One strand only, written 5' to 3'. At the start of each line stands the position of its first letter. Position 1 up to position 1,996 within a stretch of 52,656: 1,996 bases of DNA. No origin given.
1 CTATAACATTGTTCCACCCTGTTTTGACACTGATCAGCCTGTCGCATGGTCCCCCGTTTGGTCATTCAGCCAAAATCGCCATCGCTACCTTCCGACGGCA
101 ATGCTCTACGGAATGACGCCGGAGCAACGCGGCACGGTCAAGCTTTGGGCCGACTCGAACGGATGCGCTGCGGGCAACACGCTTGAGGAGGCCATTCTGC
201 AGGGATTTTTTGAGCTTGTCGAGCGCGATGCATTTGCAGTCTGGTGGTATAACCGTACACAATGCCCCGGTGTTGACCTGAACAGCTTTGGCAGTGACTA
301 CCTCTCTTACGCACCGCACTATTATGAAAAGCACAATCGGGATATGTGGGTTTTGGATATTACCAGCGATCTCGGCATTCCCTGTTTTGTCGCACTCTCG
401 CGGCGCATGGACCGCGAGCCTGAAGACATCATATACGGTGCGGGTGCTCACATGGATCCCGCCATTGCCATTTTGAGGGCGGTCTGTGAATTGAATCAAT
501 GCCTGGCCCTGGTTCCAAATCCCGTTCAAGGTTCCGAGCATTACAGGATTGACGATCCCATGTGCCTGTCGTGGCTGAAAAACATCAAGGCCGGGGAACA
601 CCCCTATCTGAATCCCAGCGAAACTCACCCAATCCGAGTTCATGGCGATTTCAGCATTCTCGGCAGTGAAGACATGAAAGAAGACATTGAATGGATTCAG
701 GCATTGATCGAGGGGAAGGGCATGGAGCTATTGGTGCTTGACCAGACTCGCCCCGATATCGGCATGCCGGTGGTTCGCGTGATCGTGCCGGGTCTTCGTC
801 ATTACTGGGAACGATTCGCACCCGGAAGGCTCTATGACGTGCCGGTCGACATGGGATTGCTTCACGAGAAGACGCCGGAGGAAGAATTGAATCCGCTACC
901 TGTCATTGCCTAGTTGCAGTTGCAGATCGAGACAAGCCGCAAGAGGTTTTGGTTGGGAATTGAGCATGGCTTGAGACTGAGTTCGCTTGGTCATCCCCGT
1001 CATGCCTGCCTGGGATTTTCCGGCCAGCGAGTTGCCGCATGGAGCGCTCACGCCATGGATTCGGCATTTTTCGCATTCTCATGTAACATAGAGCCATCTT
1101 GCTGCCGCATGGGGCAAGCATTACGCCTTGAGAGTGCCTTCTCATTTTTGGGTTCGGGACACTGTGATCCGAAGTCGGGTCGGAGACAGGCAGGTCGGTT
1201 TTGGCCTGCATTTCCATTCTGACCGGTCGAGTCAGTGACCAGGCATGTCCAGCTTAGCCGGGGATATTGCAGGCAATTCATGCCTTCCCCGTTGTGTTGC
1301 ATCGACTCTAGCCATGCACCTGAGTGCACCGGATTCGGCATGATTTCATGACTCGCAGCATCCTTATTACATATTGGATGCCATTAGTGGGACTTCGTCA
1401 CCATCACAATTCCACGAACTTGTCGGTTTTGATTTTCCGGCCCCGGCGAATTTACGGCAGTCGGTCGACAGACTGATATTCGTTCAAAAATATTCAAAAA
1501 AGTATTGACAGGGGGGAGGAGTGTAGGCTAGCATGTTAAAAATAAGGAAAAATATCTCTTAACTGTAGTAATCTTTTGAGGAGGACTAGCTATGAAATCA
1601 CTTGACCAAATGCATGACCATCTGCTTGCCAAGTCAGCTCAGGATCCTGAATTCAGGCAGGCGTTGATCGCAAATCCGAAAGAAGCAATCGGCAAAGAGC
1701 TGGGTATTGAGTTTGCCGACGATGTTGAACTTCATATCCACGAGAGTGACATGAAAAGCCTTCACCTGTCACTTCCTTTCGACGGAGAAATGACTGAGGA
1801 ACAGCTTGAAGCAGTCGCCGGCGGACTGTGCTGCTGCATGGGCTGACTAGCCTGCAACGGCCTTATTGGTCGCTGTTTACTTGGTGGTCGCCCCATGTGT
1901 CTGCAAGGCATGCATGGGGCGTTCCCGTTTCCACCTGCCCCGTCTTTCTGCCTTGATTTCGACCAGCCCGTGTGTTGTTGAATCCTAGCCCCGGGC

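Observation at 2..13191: NHLP-leader/YcaO RiPP gene cluster with dedicated export genes plus unexplained extra genes; product unknown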

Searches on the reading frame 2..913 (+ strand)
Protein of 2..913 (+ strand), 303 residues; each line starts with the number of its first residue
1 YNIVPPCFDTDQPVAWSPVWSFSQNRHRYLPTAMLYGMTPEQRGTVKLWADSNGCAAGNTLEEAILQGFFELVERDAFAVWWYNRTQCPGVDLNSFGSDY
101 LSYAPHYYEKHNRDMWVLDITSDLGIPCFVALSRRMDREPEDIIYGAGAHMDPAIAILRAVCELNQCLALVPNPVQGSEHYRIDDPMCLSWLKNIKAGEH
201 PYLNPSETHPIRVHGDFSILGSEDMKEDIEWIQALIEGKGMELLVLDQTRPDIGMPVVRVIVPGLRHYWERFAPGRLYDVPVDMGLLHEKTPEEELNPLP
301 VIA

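Call 6: search_protein_families(library=ncbifam, proteins=[window:2-913:+], max_evalue=0.01)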
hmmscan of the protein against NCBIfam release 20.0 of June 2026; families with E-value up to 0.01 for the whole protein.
window:2-913:+ (303 aa): 4 families
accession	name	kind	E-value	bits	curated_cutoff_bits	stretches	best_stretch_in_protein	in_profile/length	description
TIGR03604.1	TOMM_cyclo_SagD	subfamily_domain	8.2e-66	222.4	219.25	1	7-300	67-373/377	thiazole/oxazole-forming peptide maturase, SagD family component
TIGR03266.1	methan_mark_1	equivalog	2e-35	122.5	365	1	3-268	104-365/376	YcaO-related McrA-glycine thioamidation protein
TIGR00702.1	TIGR00702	domain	2.3e-23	82.9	75.65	1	46-266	148-365/377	YcaO-type kinase domain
NF040716.1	YcaO_for_S12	equivalog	0.0008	18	700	0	52-76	177-201/571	30S ribosomal protein S12 methylthiotransferase accessory factor YcaO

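Call 7: search_protein_families(library=pfam, proteins=[window:2-913:+], max_evalue=0.01)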
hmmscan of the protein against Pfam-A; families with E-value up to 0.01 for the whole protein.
window:2-913:+ (303 aa): 1 family
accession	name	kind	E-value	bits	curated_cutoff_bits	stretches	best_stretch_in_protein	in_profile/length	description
PF02624.21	YcaO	-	2e-75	254.6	25.7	1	6-266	69-325/325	YcaO cyclodehydratase, ATP-ad Mg2+-binding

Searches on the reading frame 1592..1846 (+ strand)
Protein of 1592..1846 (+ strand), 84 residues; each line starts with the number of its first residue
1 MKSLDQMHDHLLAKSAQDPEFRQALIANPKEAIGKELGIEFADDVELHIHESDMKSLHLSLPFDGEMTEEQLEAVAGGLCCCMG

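Call 6: search_protein_families(library=ncbifam, proteins=[window:1592-1846:+], max_evalue=0.01)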
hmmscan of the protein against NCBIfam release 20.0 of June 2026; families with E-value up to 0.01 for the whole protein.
window:1592-1846:+ (84 aa): 8 families
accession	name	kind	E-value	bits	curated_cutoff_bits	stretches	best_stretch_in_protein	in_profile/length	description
TIGR03793.1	leader_NHLP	domain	9.7e-19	67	50.9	1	6-78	4-77/77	NHLP leader peptide family RiPP precursor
TIGR03887.1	thiocyan_alph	equivalog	1.5e-05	24.9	291.45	1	17-73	124-179/200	thiocyanate hydrolase subunit gamma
NF038399.1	NH_RiPP_Os17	domain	1.7e-05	24.8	40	1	11-41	6-35/63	Os1348 family NHLP clan protein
TIGR03798.1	leader_Nif11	subfamily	0.00029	21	32.3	1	10-78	8-68/68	Nif11-like leader peptide family RiPP precursor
TIGR01323.1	nitrile_alph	equivalog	0.0015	18.1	249.85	1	17-71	113-166/189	nitrile hydratase subunit alpha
TIGR03795.1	RNP_Burkhold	subfamily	0.0024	18.1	41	1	13-57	22-66/114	BMA_0021/BMA_0022 family TOMM bacteriocin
NF033431.1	cinnamycin_RiPP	subfamily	0.0028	18.3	35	1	9-59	2-49/81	cinnamycin family lantibiotic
TIGR04509.1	mod_pep_NH_fam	subfamily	0.0059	16.6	34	1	9-45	8-40/87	NHLP-related RiPP peptide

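Call 7: search_protein_families(library=pfam, proteins=[window:1592-1846:+], max_evalue=0.01)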
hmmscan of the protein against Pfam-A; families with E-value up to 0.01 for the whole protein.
window:1592-1846:+ (84 aa): 3 families
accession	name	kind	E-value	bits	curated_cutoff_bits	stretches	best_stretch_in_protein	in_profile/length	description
PF02979.21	NHase_alpha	-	5.9e-06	26.2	27.2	1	18-72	114-167/184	Nitrile hydratase, alpha chain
PF19398.4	DurB-like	-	0.0031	18.2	26.6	1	8-34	3-28/81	Lantibiotic duramycin B-like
PF14407.11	Frankia_peptide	-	0.0051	17.5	48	0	13-34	7-31/63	Ribosomally synthesized peptide prototyped by Frankia Franean1_4349.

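Call 8: find_encoding_contigs(protein=window:1592-1846:+, flank=10000, max_places=10)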
Protein window:1592-1846:+ (84 aa): 16 contigs read that carry it; 10 places shown.
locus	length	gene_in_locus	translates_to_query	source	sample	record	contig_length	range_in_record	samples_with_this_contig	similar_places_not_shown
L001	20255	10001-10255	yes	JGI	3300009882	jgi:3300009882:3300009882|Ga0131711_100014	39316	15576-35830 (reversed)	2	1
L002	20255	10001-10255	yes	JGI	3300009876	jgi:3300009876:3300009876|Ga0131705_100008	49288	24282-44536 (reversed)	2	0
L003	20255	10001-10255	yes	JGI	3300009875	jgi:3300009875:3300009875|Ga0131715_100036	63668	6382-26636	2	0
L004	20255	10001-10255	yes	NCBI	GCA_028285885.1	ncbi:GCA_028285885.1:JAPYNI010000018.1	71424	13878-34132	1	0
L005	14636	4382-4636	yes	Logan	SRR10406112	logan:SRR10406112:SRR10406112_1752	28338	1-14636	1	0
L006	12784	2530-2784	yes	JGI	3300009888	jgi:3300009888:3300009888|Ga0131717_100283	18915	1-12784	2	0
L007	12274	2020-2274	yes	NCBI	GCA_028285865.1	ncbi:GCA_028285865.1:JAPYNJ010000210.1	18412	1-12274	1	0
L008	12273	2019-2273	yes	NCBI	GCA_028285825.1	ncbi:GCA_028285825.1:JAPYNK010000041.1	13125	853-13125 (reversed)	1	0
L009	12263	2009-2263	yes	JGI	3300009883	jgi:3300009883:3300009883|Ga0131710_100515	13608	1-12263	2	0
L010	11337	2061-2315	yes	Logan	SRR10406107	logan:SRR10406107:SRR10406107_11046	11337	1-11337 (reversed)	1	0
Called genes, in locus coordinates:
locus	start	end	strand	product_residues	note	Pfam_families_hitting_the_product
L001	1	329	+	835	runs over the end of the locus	PF02687:FtsX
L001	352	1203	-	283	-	PF00528:BPD_transp_1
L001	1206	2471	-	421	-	PF00528:BPD_transp_1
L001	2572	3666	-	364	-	PF01547:SBP_bac_1, PF13416:SBP_bac_8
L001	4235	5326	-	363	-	PF00005:ABC_tran, PF08402:TOBE_2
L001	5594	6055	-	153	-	-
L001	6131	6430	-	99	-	-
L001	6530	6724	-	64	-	-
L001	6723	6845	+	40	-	-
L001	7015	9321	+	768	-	PF21084:WHD_DUF4423_like, PF02624:YcaO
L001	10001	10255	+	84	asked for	PF02979:NHase_alpha (faint)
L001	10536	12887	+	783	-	PF03176:MMPL, PF00873:ACR_tran (faint), PF12349:Sterol-sensing, PF03176:MMPL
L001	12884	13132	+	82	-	-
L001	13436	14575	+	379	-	-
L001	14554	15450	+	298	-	-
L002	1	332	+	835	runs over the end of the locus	PF02687:FtsX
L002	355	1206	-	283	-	PF00528:BPD_transp_1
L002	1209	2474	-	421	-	PF00528:BPD_transp_1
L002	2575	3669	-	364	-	PF13416:SBP_bac_8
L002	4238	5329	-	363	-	PF00005:ABC_tran, PF08402:TOBE_2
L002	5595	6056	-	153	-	-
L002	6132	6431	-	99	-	-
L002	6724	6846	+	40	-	-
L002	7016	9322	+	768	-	PF21084:WHD_DUF4423_like, PF02624:YcaO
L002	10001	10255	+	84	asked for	PF02979:NHase_alpha (faint)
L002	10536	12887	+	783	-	PF03176:MMPL, PF00873:ACR_tran (faint), PF12349:Sterol-sensing, PF03176:MMPL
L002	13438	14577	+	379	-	-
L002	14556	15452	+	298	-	-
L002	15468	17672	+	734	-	PF03412:Peptidase_C39, PF00664:ABC_membrane, PF00005:ABC_tran, PF02463:SMC_N (faint)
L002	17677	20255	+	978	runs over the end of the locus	PF00664:ABC_membrane, PF00005:ABC_tran, PF02463:SMC_N (faint)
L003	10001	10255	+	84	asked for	PF02979:NHase_alpha (faint)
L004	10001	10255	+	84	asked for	PF02979:NHase_alpha (faint)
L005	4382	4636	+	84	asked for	PF02979:NHase_alpha (faint)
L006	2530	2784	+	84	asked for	PF02979:NHase_alpha (faint)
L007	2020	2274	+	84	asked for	PF02979:NHase_alpha (faint)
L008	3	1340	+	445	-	?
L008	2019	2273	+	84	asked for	PF02979:NHase_alpha (faint)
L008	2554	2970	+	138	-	-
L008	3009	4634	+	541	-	PF03176:MMPL, PF12349:Sterol-sensing, PF03176:MMPL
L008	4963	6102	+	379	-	-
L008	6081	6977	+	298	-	-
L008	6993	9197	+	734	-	PF03412:Peptidase_C39, PF00664:ABC_membrane, PF00005:ABC_tran, PF02463:SMC_N (faint)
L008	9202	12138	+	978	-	PF00664:ABC_membrane, PF00005:ABC_tran, PF02463:SMC_N (faint)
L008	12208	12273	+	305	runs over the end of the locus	PF02353:CMAS, PF13489:Methyltransf_23, PF01209:Ubie_methyltran, PF05148:Methyltransf_8 (faint), PF13847:Methyltransf_31, PF08241:Methyltransf_11, PF08242:Methyltransf_12, PF13649:Methyltransf_25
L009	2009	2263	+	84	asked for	PF02979:NHase_alpha (faint)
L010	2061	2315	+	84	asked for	PF02979:NHase_alpha (faint)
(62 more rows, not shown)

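Call 11: search_protein_families(library=ncbifam, proteins=[L002:7016-9322:+, L002:6724-6846:+, L002:5595-6056:-, L002:6132-6431:-], max_evalue=0.1)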
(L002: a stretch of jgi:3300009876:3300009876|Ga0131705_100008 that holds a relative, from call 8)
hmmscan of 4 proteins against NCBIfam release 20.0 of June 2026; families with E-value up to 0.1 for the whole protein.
L002:7016-9322:+ (768 aa): 6 families
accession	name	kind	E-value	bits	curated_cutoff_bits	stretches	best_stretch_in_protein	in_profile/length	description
TIGR03604.1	TOMM_cyclo_SagD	subfamily_domain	3.3e-78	263.2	219.25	1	393-765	1-373/377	thiazole/oxazole-forming peptide maturase, SagD family component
TIGR03266.1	methan_mark_1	equivalog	1e-40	139.9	365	1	392-733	56-365/376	YcaO-related McrA-glycine thioamidation protein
TIGR03882.1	cyclo_dehyd_2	equivalog_domain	1.8e-31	109.5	36.9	1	183-350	2-164/164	TOMM precursor leader peptide-binding protein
TIGR00702.1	TIGR00702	domain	2.1e-27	96.2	75.65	1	391-731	51-365/377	YcaO-type kinase domain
NF040716.1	YcaO_for_S12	equivalog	0.0009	17.8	700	0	517-541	177-201/571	30S ribosomal protein S12 methylthiotransferase accessory factor YcaO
TIGR03549.1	TIGR03549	equivalog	0.067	11.4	900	0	517-542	325-350/723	OsmC domain/YcaO domain-containing protein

L002:6724-6846:+ (40 aa): 0 families

L002:5595-6056:- (153 aa): 0 families

L002:6132-6431:- (99 aa): 0 families

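Call 12: search_protein_families(library=pfam, proteins=[L002:7016-9322:+, L002:6724-6846:+, L002:5595-6056:-, L002:6132-6431:-], max_evalue=1)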
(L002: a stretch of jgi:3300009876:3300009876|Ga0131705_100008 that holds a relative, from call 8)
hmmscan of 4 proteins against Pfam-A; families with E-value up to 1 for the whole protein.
L002:7016-9322:+ (768 aa): 2 families
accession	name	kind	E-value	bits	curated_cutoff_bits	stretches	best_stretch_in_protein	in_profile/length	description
PF02624.21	YcaO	-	1.5e-91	307.6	25.7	1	392-731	1-325/325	YcaO cyclodehydratase, ATP-ad Mg2+-binding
PF21084.3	DUF4423_like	-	7.6e-09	36.2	24.1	1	23-94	3-74/76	Winged Helix-turn-helix domain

L002:6724-6846:+ (40 aa): 0 families

L002:5595-6056:- (153 aa): 1 family
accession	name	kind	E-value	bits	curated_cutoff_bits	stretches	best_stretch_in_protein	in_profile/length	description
PF09820.16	AAA-ATPase_like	-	0.0051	17.1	26.1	1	61-100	32-71/201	Predicted AAA-ATPase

L002:6132-6431:- (99 aa): 0 families

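Call 13: find_homologous_proteins(query=window:1592-1846:+, max_evalue=0.001)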
Query window:1592-1846:+ (84 aa): 4 proteins with E <= 0.001 among 5 candidates.
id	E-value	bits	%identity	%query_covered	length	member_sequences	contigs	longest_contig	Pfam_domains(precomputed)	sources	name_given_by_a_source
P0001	7.7e-49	181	100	100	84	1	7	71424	PF02979.22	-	-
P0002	6.7e-28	114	63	98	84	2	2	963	PF02979.22,PF27793.1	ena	-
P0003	3.1e-24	103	57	96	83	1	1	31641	PF02979.22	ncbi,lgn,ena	-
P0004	1.9e-10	59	40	100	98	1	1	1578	PF02979.22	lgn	-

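Call 16: find_encoding_contigs(protein=P0003, flank=10000, max_places=4)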
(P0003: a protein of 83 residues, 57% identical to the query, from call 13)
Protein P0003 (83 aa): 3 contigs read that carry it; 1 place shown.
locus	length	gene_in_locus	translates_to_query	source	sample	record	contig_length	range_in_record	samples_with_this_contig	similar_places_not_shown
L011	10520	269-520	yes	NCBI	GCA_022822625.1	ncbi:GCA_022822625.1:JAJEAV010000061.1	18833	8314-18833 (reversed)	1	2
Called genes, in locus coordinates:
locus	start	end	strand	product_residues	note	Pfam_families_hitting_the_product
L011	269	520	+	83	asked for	PF02979:NHase_alpha (weak)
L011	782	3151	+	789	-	PF03176:MMPL, PF12349:Sterol-sensing (faint), PF03176:MMPL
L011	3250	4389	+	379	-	-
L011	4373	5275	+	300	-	-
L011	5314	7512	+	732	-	PF03412:Peptidase_C39, PF00664:ABC_membrane, PF00005:ABC_tran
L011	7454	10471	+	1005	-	PF00664:ABC_membrane, PF00005:ABC_tran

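Call 17: find_encoding_contigs(protein=P0004, flank=10000, max_places=3)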
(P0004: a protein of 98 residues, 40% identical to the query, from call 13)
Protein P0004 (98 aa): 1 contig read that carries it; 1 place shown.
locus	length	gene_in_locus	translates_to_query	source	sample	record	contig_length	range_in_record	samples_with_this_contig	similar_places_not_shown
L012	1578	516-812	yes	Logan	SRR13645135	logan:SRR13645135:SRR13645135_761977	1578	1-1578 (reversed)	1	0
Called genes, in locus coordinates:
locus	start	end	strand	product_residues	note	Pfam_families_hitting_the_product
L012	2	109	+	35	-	?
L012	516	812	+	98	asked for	PF02979:NHase_alpha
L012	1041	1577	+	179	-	?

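Call 79: search_solved_structures(query=L002:7016-9322:+, max_evalue=0.001)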
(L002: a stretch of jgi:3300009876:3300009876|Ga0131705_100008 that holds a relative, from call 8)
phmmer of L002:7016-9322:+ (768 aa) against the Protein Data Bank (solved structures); distinct sequences matched with E-value up to 0.001: 5.
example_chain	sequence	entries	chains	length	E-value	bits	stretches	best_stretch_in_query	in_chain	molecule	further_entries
4v1t_A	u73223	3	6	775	2.8e-152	512.1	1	22-766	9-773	LYND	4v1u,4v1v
4bs9_A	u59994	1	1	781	9.3e-143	480.6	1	22-766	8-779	TRUD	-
7u58_A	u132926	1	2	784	1.6e-142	479.8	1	22-766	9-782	MusD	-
6pe3_A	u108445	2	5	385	1.1e-16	63.7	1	515-733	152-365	Uncharacterized protein MJ1094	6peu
6ci7_A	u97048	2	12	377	5.3e-11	44.9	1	515-734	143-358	YcaO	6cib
